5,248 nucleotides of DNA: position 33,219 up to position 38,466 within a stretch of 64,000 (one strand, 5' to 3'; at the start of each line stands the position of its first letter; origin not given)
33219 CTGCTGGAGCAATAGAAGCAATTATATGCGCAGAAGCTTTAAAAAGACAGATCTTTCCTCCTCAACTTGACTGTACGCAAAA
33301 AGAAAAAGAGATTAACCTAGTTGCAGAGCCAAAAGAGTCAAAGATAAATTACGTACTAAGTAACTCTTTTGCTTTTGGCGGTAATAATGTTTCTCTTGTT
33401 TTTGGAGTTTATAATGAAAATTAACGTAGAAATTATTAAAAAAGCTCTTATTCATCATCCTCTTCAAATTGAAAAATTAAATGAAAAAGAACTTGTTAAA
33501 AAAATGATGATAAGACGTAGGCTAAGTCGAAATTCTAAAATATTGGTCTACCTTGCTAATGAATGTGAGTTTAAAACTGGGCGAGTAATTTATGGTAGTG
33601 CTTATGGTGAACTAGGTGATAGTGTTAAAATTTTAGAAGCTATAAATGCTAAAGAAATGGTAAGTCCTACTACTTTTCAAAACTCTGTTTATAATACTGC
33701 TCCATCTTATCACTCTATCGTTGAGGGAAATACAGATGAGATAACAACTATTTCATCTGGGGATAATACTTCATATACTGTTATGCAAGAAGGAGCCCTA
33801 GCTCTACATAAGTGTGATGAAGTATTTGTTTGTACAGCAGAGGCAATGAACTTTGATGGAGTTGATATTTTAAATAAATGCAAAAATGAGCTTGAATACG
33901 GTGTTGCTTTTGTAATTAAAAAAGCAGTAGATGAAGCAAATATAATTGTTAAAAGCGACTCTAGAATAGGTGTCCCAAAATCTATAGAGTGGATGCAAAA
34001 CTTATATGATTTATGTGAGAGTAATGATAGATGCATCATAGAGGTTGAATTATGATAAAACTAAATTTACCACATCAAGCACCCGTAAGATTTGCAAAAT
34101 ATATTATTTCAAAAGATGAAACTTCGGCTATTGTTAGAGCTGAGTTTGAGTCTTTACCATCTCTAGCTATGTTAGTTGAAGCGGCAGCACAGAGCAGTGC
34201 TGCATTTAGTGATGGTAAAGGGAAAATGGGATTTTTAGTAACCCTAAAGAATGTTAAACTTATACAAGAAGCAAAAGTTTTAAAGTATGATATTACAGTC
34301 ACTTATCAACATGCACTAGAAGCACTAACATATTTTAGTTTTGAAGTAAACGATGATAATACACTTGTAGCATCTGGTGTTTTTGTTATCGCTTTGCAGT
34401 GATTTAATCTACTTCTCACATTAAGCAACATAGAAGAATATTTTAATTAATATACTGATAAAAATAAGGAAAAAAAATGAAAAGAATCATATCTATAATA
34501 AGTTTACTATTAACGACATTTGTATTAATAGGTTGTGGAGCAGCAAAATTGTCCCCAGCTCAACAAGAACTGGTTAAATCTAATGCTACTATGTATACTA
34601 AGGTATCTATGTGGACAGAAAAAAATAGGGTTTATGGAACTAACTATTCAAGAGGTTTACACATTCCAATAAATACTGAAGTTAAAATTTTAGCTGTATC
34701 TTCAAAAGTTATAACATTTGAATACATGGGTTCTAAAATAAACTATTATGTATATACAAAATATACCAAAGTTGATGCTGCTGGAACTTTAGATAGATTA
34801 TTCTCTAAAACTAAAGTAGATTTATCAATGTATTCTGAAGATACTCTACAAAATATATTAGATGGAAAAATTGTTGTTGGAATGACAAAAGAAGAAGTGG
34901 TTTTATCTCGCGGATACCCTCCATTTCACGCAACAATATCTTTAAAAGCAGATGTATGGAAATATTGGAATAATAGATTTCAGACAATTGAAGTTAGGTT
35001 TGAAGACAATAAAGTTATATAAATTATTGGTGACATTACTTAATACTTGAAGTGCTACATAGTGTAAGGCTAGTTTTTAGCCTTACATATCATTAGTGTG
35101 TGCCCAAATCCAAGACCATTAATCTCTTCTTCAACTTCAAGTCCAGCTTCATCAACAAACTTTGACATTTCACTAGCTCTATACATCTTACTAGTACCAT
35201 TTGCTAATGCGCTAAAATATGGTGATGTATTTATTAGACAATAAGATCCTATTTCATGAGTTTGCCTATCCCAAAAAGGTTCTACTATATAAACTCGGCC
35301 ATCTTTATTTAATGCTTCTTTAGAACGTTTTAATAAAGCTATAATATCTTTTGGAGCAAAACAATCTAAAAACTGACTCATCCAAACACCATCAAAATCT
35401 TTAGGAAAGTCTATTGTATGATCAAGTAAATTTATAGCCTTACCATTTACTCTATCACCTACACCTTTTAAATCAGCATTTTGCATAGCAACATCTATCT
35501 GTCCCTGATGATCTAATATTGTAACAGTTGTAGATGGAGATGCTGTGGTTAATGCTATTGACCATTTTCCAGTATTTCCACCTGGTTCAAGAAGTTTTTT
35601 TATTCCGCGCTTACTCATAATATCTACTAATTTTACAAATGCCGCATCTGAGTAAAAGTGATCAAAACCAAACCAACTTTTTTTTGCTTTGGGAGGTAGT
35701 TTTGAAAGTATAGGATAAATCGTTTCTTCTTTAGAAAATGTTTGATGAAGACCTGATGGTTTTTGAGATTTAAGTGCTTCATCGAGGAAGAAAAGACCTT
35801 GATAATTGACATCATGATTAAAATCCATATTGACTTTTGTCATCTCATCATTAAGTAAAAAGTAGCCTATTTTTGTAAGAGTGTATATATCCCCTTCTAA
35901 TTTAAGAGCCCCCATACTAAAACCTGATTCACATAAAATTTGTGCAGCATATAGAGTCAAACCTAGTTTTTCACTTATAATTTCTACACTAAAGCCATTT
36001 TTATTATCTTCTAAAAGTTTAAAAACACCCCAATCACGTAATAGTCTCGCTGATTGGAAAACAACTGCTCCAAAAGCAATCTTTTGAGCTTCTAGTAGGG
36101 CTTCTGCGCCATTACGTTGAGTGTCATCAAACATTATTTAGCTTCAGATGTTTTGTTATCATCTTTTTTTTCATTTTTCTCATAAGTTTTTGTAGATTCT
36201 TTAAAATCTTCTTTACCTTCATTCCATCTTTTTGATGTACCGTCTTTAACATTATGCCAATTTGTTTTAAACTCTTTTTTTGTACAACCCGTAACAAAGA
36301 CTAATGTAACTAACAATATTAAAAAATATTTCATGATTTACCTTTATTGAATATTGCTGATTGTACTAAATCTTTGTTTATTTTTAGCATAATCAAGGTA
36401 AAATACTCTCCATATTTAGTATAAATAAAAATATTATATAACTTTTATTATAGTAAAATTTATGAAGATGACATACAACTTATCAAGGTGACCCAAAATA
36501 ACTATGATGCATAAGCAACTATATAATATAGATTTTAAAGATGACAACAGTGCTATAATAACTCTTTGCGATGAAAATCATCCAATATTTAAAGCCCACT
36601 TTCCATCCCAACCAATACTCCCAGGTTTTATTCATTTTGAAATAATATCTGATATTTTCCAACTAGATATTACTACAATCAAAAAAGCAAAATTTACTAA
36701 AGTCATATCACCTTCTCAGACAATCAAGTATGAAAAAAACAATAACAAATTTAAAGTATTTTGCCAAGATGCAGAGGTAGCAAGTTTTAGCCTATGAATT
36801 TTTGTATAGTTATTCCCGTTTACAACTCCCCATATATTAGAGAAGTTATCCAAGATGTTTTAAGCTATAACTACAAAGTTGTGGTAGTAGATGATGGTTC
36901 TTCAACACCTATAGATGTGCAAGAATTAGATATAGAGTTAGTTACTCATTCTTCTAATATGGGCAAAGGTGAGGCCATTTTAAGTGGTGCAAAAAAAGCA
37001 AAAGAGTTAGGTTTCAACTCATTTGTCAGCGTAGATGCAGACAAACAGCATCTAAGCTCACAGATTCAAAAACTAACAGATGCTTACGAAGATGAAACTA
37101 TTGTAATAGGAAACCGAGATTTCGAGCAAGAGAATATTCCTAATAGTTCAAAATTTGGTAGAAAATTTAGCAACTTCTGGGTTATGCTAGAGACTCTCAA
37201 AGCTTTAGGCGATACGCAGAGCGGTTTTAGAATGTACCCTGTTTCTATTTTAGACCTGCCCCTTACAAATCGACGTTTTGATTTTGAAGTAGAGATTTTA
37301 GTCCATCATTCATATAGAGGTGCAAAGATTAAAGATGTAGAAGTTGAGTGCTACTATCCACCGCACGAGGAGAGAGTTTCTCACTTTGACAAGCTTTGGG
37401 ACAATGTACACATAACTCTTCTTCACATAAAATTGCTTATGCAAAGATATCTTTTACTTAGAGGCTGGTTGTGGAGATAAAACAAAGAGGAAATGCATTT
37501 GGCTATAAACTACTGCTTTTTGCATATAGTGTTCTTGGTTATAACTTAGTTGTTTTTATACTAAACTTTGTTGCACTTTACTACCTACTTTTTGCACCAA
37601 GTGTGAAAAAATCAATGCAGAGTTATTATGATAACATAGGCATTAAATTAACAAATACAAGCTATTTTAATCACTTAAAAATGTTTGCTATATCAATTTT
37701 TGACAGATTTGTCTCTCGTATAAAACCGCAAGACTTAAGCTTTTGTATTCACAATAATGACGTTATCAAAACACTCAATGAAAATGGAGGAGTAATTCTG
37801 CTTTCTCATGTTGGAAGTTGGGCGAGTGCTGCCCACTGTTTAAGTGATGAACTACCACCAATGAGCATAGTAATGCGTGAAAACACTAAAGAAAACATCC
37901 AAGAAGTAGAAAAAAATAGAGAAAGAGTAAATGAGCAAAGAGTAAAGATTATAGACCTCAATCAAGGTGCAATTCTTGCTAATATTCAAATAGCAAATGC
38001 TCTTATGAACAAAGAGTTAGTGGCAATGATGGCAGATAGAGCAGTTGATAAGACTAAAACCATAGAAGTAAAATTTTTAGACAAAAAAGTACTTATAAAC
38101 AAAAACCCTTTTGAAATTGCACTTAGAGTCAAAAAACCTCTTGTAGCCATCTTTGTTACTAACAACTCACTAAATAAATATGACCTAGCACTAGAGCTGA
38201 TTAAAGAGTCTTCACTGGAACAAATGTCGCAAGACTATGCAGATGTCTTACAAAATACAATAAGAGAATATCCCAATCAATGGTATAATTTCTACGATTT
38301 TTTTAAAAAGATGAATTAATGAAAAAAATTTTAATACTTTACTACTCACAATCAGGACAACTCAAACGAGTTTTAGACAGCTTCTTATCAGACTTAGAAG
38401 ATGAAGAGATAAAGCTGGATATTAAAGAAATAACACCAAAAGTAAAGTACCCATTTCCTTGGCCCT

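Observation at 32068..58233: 26-kb flexirubin-type (aryl polyene + dialkylresorcinol) pigment cluster in a Campylobacterota-like chromosome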

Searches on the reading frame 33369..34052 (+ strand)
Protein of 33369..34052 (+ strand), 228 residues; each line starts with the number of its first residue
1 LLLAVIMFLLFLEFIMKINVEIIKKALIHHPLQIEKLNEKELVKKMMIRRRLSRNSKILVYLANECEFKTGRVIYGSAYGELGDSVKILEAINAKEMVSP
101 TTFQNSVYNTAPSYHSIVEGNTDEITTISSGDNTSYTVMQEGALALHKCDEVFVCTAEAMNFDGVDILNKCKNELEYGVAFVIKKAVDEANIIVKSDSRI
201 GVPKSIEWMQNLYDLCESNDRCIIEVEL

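Call 3: search_protein_families(library=pfam, proteins=[window:33369-34052:+], max_evalue=0.01)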
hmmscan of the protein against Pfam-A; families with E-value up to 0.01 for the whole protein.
window:33369-34052:+ (228 aa): 1 family
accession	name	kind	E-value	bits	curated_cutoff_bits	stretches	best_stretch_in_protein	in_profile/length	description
PF13723.12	Ketoacyl-synt_2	-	1.6e-22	80.6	25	1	45-187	23-166/223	Beta-ketoacyl synthase, N-terminal domain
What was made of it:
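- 33369..34055 (+): CLF1, Cys-less ketosynthase partner (chain-length-factor type). PF13723 Ketoacyl-synt_2, 80.6 bits against a cutoff of 25 (call 3).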

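Call 6: search_protein_families(library=ncbifam, proteins=[window:33369-34052:+], max_evalue=0.01)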
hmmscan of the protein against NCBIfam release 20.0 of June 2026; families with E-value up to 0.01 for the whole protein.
window:33369-34052:+ (228 aa): 0 families

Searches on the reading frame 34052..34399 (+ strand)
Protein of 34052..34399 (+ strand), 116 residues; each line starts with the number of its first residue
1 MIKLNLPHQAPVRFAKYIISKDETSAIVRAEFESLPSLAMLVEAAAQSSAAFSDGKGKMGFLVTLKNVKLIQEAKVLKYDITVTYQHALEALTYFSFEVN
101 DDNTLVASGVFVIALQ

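Call 3: search_protein_families(library=pfam, proteins=[window:34052-34399:+], max_evalue=0.01)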
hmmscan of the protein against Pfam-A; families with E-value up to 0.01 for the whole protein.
window:34052-34399:+ (116 aa): 0 families

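Call 6: search_protein_families(library=ncbifam, proteins=[window:34052-34399:+], max_evalue=0.01)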
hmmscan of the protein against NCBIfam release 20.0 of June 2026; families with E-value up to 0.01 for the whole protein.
window:34052-34399:+ (116 aa): 0 families

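Call 22: search_protein_families(library=pfam, proteins=[window:34052-34399:+], max_evalue=10)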
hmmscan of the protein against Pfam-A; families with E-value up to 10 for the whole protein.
window:34052-34399:+ (116 aa): 0 families
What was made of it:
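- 34052..34402 (+): 116-aa putative hot-dog protein (dehydratase or thioesterase). No Pfam hit (calls 3, 22).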

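Call 43: search_solved_structures(query=window:34052-34399:+, max_evalue=10)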
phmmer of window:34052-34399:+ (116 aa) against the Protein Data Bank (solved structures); distinct sequences matched with E-value up to 10: 1.
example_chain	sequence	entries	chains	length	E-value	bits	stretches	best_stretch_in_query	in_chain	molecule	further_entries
8feh_D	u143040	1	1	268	0.0043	20.8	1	10-68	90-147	Minor capsid protein A1 fusion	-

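Call 58: search_solved_structures(query=A3, max_evalue=10)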
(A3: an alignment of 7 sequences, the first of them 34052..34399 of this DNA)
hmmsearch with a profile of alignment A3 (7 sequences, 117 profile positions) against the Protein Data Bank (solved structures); distinct sequences matched with E-value up to 10: 1.
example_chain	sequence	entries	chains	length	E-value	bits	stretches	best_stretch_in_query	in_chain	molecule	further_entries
4h4g_A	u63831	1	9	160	0.9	12.9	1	6-56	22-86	(3R)-hydroxymyristoyl-[acyl-carrier-protein] dehydratase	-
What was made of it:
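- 34052..34402 (+): The only PDB profile hit is FabZ 4h4g at E=0.9 (call 58).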

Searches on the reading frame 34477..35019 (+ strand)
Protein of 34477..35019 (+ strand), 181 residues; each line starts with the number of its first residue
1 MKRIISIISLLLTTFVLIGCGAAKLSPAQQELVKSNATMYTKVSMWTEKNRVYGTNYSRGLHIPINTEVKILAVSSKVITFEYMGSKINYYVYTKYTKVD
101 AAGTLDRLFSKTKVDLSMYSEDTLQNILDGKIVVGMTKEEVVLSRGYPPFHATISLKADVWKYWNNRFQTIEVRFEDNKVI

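Call 3: search_protein_families(library=pfam, proteins=[window:34477-35019:+], max_evalue=0.01)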
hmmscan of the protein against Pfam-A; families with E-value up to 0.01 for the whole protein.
window:34477-35019:+ (181 aa): 0 families

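Call 6: search_protein_families(library=ncbifam, proteins=[window:34477-35019:+], max_evalue=0.01)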
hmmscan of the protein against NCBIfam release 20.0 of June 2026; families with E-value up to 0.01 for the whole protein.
window:34477-35019:+ (181 aa): 0 families

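Call 22: search_protein_families(library=pfam, proteins=[window:34477-35019:+], max_evalue=10)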
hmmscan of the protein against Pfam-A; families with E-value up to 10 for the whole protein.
window:34477-35019:+ (181 aa): 1 family
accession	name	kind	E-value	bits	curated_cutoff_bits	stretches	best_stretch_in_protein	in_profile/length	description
PF04355.18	BamE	-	0.013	15.7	23.2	1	131-178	11-64/71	Outer membrane protein assembly factor BamE domain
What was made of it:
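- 34477..35022 (+): 181-aa lipoprotein, paralogue of 46099. Weak BamE-like C-terminus (call 22).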

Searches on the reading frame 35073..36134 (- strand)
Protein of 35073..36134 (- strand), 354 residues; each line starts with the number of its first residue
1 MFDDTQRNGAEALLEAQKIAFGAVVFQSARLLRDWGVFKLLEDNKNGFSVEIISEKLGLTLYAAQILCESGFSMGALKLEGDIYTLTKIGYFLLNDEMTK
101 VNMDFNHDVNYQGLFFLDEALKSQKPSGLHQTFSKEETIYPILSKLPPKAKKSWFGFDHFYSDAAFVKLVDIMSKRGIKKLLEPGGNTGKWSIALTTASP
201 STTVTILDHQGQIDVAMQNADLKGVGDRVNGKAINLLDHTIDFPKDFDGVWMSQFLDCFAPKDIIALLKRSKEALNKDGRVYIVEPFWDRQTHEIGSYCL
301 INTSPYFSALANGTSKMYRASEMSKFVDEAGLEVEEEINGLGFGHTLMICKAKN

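Call 3: search_protein_families(library=pfam, proteins=[window:35073-36134:-], max_evalue=0.01)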
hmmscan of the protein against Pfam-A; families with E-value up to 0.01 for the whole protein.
window:35073-36134:- (354 aa): 5 families
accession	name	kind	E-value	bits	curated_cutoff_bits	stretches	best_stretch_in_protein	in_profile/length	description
PF21212.3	Dimerisation2-like_dom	-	2.9e-18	66.4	27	1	16-82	4-70/72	Dimerisation2-like domain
PF13489.12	Methyltransf_23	-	1.1e-06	28.9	27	1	179-336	24-163/164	Methyltransferase domain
PF00891.24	Methyltransf_2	-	1.1e-06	28.6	22.3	1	175-331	60-208/210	O-methyltransferase domain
PF08242.18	Methyltransf_12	-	4.7e-05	24.5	30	1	182-281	1-98/98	Methyltransferase domain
PF13649.12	Methyltransf_25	-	8.8e-05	23.6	27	1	182-279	2-97/97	Methyltransferase domain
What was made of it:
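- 35070..36134 (-): FlxJ-like SAM methyltransferase. PF21212 and PF00891 (call 3).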

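Call 6: search_protein_families(library=ncbifam, proteins=[window:35073-36134:-], max_evalue=0.01)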
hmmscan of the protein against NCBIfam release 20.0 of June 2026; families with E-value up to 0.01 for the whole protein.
window:35073-36134:- (354 aa): 3 families
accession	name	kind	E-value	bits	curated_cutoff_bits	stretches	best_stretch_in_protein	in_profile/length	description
NF053543.1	FlxJ_fam_MTase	equivalog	1.6e-130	435.1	560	1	3-351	4-351/352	FlxJ family methyltransferase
TIGR02716.1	C20_methyl_CrtF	equivalog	7.7e-12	44.9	276.1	1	74-286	50-255/306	bacteriochlorophyllide d C-20 methyltransferase BchU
NF043040.1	corrin_prot_MT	hypoth_equivalog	0.00027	20.4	180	1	179-341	43-205/216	corrinoid protein-associated methyltransferase CpaM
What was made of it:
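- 35070..36134 (-): NCBIfam FlxJ family 435 bits, below its cutoff of 560 (call 6).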

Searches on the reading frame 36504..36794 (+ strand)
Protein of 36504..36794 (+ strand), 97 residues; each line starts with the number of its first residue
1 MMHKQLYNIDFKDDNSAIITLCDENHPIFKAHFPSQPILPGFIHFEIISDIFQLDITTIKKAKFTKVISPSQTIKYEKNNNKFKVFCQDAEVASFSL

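Call 3: search_protein_families(library=pfam, proteins=[window:36504-36794:+], max_evalue=0.01)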
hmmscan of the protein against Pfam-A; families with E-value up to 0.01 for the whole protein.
window:36504-36794:+ (97 aa): 1 family
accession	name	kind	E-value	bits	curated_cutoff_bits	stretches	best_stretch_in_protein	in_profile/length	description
PF07977.19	FabA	-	0.00013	22.1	23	1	23-52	34-63/138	FabA-like domain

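Call 6: search_protein_families(library=ncbifam, proteins=[window:36504-36794:+], max_evalue=0.01)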
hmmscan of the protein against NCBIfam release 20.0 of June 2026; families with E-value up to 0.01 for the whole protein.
window:36504-36794:+ (97 aa): 3 families
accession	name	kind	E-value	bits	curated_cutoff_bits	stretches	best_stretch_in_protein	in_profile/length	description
NF000582.1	PRK00006.1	equivalog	3.8e-06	26.9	113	1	22-48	36-62/137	3-hydroxyacyl-ACP dehydratase FabZ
TIGR01750.1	fabZ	equivalog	1.1e-05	25.3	155.15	1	25-48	40-63/141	3-hydroxyacyl-ACP dehydratase FabZ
NF009667.0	PRK13188.1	equivalog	0.00031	19.5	465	1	19-50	353-384/464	bifunctional UDP-3-O-[3-hydroxymyristoyl] N-acetylglucosamine deacetylase/3-hydroxyacyl-ACP dehydratase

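Call 22: search_protein_families(library=pfam, proteins=[window:36504-36794:+], max_evalue=10)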
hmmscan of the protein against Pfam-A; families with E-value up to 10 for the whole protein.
window:36504-36794:+ (97 aa): 3 families
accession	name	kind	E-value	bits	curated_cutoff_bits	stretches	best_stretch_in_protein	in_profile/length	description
PF07977.19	FabA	-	0.00013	22.1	23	1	23-52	34-63/138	FabA-like domain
PF22818.2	ApeI-like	-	0.015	15.9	28.5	1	14-47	13-47/119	ApeI dehydratase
PF16553.11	PUFD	-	0.064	13.8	29.5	1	53-84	53-84/114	BCORL-PCGF1-binding domain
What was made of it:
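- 36504..36797 (+): 97-aa ApeI-like hot-dog dehydratase subunit. FabA 22.1 bits and ApeI-like 15.9 bits, both below their cutoffs (call 22).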

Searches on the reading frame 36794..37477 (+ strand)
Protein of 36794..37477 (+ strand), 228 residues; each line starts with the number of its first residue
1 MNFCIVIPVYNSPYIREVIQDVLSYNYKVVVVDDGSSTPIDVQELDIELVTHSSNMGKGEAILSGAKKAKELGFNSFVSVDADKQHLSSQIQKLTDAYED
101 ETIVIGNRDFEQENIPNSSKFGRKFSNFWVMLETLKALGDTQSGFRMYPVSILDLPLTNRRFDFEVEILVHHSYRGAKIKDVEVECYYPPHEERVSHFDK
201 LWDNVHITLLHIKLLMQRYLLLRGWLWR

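Call 3: search_protein_families(library=pfam, proteins=[window:36794-37477:+], max_evalue=0.01)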
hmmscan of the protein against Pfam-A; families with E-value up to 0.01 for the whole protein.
window:36794-37477:+ (228 aa): 1 family
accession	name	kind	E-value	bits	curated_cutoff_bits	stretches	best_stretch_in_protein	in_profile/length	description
PF00535.33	Glycos_transf_2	-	2.3e-18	67.1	23.3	1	4-153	1-164/168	Glycosyl transferase family 2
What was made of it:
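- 36794..37480 (+): GT2 glycosyltransferase. PF00535, 67 bits (call 3).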

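Call 6: search_protein_families(library=ncbifam, proteins=[window:36794-37477:+], max_evalue=0.01)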
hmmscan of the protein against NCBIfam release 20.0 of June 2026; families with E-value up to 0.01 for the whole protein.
window:36794-37477:+ (228 aa): 9 families
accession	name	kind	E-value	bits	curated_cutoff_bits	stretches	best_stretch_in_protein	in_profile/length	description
NF058614.1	PPMAGASynPpgS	equivalog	2.3e-15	56.7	370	1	5-153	4-162/226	polyprenyl-phospho-N-acetylgalactosaminyl synthase PpgS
TIGR04182.1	glyco_TIGR04182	equivalog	6.7e-14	51.9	325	1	3-209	2-212/293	S-layer glycoprotein N-glycosyltransferase AglJ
NF047588.1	GlcsyltransPgfSStrep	equivalog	1.2e-07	31.3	500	1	14-148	22-159/308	glycosyltransferase PgfS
NF007986.1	PRK10714.1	equivalog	3.7e-06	26.2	529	1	4-160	9-176/316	undecaprenyl-phosphate 4-deoxy-4-formamido-L-arabinose transferase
TIGR03965.1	mycofact_glyco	equivalog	4.6e-05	22.5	280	1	4-78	77-161/467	mycofactocin biosynthesis glycosyltransferase MftF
TIGR03937.1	PgaC_IcaA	equivalog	0.00063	18.8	422.3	1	4-83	48-135/407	poly-beta-1,6-N-acetyl-D-glucosamine synthase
NF041391.1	DPhHxTase_Halo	equivalog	0.0025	16.8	375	1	19-185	17-182/213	dolichyl-phosphate hexose transferase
TIGR01556.1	rhamnosyltran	subfamily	0.005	16.1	200.55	1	15-112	10-115/281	rhamnosyltransferase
TIGR04283.1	glyco_like_mftF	equivalog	0.0059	16.2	182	1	4-94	2-93/221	TIGR04283 family arsenosugar biosynthesis glycosyltransferase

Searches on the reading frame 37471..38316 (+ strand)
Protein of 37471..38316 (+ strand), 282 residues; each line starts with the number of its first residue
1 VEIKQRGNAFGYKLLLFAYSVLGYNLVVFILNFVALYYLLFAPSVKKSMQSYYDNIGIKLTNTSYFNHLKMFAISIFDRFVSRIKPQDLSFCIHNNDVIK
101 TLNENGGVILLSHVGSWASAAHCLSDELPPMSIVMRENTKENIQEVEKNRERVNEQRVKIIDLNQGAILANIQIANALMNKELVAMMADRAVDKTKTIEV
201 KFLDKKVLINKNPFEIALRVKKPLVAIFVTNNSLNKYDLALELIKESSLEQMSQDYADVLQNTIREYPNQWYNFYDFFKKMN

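Call 3: search_protein_families(library=pfam, proteins=[window:37471-38316:+], max_evalue=0.01)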
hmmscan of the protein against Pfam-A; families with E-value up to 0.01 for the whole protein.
window:37471-38316:+ (282 aa): 1 family
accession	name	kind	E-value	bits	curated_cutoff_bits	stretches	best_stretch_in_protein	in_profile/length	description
PF03279.18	Lip_A_acyltrans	-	2.5e-14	53.6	22.3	1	89-279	106-294/295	Bacterial lipid A biosynthesis acyltransferase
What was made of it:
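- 37471..38319 (+): LpxL-like (lipid A-type) acyltransferase. PF03279, 53.6 bits (call 3).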

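Call 6: search_protein_families(library=ncbifam, proteins=[window:37471-38316:+], max_evalue=0.01)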
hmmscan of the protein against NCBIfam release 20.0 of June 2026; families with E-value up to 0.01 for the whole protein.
window:37471-38316:+ (282 aa): 4 families
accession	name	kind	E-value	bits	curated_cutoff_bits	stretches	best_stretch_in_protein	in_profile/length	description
NF006270.0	PRK08419.1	equivalog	2.4e-16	59.9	248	1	64-281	71-291/298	lipid A biosynthesis lauroyl acyltransferase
NF005919.0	PRK07920.1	equivalog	2.7e-11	43.1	209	1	97-274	109-289/311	phosphatidylinositol mannoside acyltransferase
NF005120.0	PRK06553.1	equivalog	6e-06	25.8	273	1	94-274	119-302/308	lipid A biosynthesis lauroyl acyltransferase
NF006487.0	PRK08905.1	equivalog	0.0003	20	281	1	97-280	93-275/290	lysophospholipid acyltransferase family protein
